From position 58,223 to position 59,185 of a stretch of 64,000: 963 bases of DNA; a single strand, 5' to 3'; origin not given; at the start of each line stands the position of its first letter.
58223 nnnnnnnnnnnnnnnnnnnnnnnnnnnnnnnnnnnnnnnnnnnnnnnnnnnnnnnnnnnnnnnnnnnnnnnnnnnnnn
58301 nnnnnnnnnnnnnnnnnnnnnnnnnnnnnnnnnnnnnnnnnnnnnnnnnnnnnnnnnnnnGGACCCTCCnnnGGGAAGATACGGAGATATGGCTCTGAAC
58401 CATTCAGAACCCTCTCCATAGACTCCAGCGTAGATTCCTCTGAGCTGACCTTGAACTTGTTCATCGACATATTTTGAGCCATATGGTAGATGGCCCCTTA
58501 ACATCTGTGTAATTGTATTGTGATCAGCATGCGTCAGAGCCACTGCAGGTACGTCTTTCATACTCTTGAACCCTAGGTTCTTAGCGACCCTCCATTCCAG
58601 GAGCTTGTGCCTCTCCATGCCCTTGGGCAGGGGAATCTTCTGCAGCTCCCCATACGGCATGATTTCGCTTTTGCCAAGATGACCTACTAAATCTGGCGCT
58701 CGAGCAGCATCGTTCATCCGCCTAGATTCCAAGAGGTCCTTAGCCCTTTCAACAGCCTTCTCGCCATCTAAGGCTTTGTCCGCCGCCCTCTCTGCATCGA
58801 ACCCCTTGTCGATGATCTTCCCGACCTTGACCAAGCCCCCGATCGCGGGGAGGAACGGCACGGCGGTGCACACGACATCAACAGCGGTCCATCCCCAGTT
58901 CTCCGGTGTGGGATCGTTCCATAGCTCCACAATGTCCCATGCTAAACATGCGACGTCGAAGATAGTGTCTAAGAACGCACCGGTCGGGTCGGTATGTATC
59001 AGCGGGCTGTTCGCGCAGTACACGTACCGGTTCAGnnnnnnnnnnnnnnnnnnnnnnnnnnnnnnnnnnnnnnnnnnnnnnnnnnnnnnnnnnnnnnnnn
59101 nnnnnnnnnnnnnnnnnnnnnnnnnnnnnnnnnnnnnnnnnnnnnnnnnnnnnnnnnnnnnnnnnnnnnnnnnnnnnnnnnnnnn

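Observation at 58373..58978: Unclassifiable 202-aa C-terminal toxin domain with an apparent compositional break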

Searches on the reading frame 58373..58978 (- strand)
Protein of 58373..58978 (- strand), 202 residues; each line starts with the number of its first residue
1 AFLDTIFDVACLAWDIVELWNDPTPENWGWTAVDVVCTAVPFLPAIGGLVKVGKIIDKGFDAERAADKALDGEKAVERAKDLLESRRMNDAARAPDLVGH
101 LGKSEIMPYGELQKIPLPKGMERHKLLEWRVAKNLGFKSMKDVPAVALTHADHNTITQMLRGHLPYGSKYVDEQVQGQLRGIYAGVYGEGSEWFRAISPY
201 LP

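Call 3: search_protein_families(library=pfam, proteins=[window:58373-58978:-], max_evalue=1)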
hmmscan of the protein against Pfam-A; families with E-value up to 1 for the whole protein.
window:58373-58978:- (202 aa): 0 families

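Call 4: search_protein_families(library=ncbifam, proteins=[window:58373-58978:-], max_evalue=1)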
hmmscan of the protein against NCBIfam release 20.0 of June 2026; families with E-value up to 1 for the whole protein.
window:58373-58978:- (202 aa): 0 families

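Call 5: find_homologous_proteins(query=window:58373-58978:-, max_evalue=0.01)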
Query window:58373-58978:- (202 aa): 3 proteins with E <= 0.01 among 188 candidates.
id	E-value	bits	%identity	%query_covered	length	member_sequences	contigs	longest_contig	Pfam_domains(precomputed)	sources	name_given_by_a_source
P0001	1.4e-113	396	86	100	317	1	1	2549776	-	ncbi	-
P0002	5.8e-58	214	69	76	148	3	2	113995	-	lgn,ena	-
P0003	1.3e-32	131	51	71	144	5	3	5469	-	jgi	jgi:hypothetical protein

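Call 6: search_solved_structures(query=window:58373-58978:-, max_evalue=10)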
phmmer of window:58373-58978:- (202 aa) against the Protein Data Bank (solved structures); distinct sequences matched with E-value up to 10: 0.

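Call 9: find_encoding_contigs(protein=P0001, flank=10000, max_places=4)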
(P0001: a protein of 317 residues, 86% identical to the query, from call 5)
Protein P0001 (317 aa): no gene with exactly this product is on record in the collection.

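Call 11: find_encoding_contigs(protein=P0002, flank=10000, max_places=4)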
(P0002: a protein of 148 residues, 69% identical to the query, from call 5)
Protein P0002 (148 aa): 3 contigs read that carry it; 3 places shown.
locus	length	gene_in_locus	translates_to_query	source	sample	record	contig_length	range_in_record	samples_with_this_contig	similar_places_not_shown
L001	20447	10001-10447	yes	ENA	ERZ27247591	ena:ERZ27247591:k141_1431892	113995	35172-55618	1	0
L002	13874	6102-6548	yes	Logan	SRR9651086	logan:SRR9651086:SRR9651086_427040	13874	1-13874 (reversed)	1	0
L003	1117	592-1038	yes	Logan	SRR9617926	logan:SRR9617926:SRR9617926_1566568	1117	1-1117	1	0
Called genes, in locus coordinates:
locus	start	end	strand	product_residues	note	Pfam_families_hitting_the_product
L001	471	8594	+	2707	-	PF05593:RHS_repeat (weak), PF25023:TEN_YD-shell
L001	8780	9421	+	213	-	-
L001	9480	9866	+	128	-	-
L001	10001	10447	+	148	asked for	-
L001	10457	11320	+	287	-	-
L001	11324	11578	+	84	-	-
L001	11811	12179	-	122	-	-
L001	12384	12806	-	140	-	-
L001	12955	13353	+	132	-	PF01641:SelR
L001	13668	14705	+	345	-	PF08240:ADH_N, PF16912:Glu_dehyd_C (weak), PF00107:ADH_zinc_N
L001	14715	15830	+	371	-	PF02885:Glycos_trans_3N, PF00591:Glycos_transf_3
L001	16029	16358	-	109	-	PF00543:P-II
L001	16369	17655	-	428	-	PF00909:Ammonium_transp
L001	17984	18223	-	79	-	PF13192:Thioredoxin_3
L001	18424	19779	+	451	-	PF07992:Pyr_redox_2, PF13738:Pyr_redox_3, PF00070:Pyr_redox, PF02852:Pyr_redox_dim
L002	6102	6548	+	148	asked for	-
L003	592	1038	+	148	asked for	-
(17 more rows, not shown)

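Call 12: find_encoding_contigs(protein=P0003, flank=10000, max_places=4)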
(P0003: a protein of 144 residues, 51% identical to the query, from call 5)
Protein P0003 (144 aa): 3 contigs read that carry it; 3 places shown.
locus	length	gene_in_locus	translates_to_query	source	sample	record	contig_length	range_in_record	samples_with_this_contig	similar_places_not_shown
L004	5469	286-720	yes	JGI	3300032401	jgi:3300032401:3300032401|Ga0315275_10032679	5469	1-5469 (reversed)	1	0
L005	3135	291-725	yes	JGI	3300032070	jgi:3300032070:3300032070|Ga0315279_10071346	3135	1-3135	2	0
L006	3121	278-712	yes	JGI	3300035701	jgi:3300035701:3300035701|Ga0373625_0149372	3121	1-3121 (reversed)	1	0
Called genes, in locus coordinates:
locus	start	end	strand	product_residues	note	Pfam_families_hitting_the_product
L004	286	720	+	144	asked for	-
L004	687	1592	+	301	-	-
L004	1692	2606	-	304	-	-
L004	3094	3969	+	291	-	PF00892:EamA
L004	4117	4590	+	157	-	PF13240:Zn_Ribbon_1 (weak), PF13248:Zn_ribbon_3 (weak)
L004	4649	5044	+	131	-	PF13404:HTH_AsnC-type, PF13412:HTH_24, PF01037:AsnC_trans_reg (weak)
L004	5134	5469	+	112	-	?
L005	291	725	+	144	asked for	-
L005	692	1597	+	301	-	-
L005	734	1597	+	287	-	-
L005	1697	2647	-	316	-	-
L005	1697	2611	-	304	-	-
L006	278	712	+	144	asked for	-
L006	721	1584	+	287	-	-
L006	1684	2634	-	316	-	-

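Call 96: list_cluster_members(proteins=[P0001, P0004, P0005, P0041, P0046])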
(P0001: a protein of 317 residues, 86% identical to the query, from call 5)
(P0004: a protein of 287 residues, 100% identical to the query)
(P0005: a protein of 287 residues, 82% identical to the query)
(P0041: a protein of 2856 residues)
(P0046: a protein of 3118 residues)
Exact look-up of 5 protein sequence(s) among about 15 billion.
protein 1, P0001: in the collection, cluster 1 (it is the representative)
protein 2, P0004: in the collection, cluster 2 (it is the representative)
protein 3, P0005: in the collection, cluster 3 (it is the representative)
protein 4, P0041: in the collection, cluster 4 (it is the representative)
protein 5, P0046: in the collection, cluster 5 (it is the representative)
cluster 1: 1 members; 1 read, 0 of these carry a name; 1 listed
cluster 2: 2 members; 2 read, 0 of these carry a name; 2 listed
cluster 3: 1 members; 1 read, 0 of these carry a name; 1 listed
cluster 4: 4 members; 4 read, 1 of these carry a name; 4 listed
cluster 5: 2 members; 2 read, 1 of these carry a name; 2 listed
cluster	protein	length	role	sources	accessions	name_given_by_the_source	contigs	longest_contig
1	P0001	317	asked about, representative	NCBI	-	-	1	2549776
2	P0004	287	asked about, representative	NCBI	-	-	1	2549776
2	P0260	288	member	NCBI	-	-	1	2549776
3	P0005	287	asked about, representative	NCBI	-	-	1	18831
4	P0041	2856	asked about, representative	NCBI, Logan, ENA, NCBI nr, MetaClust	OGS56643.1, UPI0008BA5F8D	MAG: hypothetical protein A3K60_01385 [Euryarchaeota archaeon RBG_19FT_COMBO_56_21] | status=active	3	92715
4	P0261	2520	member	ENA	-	-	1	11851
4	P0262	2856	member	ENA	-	-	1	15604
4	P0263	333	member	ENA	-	-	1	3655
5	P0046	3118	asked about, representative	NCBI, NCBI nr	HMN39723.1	MAG TPA: GC-type dockerin domain-anchored protein [Phycisphaerales bacterium] | GC-type dockerin domain-anchored protein [Phycisphaerales bacterium]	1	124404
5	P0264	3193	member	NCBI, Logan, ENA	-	-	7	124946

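Call 98: find_encoding_contigs(protein=P0260, flank=8000, max_places=2)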
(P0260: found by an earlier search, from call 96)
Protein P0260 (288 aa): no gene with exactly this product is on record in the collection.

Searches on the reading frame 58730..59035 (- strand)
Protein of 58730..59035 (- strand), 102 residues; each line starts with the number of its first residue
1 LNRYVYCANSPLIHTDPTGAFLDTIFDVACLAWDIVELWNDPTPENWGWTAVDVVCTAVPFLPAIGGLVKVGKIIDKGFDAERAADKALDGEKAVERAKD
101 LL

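Call 92: search_protein_families(library=pfam, proteins=[window:58730-59035:-], max_evalue=1)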
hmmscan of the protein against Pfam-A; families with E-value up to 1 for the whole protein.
seq(102 aa): 0 families
